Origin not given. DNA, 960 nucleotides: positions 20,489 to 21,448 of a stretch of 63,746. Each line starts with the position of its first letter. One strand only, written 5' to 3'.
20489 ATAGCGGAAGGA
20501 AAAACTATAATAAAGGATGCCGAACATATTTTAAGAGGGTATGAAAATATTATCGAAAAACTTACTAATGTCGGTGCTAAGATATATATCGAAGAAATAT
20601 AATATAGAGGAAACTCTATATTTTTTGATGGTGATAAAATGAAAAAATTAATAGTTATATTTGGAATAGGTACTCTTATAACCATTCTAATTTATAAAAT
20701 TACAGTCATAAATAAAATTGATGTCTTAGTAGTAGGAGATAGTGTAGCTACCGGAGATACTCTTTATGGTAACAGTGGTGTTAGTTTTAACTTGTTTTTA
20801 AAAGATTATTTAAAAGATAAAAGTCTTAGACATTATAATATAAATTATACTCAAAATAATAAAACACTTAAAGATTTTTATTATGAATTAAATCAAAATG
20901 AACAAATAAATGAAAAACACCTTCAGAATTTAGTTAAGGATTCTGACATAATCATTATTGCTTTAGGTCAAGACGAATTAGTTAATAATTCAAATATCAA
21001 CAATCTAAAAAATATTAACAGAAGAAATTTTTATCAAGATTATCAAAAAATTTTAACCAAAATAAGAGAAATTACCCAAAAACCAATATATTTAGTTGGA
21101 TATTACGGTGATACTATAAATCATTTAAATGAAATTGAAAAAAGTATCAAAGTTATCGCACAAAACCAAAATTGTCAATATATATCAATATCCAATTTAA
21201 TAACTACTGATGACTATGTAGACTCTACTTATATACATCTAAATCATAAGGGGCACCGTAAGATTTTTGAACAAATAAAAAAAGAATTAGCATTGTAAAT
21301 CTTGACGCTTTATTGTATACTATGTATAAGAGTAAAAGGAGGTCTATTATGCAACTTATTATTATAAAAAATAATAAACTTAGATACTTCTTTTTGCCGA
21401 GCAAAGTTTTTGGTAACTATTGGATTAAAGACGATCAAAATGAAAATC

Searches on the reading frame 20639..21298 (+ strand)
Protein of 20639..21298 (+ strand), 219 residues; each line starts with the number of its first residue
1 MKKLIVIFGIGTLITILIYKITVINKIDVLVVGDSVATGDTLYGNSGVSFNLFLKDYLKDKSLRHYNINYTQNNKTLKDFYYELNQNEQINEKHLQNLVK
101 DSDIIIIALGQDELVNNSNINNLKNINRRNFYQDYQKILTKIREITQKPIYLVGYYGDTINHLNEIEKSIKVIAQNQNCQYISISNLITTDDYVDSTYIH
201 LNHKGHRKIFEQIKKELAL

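Call 3: search_protein_families(library=pfam, proteins=[window:20639-21298:+], max_evalue=0.01)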
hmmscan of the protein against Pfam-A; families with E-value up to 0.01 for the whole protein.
window:20639-21298:+ (219 aa): 3 families
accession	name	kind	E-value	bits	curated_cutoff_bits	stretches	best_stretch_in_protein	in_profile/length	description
PF13472.12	Lipase_GDSL_2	-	9.9e-08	33.1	32.9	1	31-207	1-177/178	GDSL-like Lipase/Acylhydrolase family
PF00657.28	Lipase_GDSL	-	8e-07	29.8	23.6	1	29-213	1-208/208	GDSL-like Lipase/Acylhydrolase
PF02882.25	THF_DHG_CYH_C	-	0.0066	16.2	27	0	92-122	70-100/160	Tetrahydrofolate dehydrogenase/cyclohydrolase, NAD(P)-binding domain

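Call 49: search_protein_families(library=ncbifam, proteins=[window:20639-21298:+], max_evalue=0.01)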
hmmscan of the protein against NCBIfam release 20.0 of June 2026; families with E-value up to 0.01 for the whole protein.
window:20639-21298:+ (219 aa): 0 families
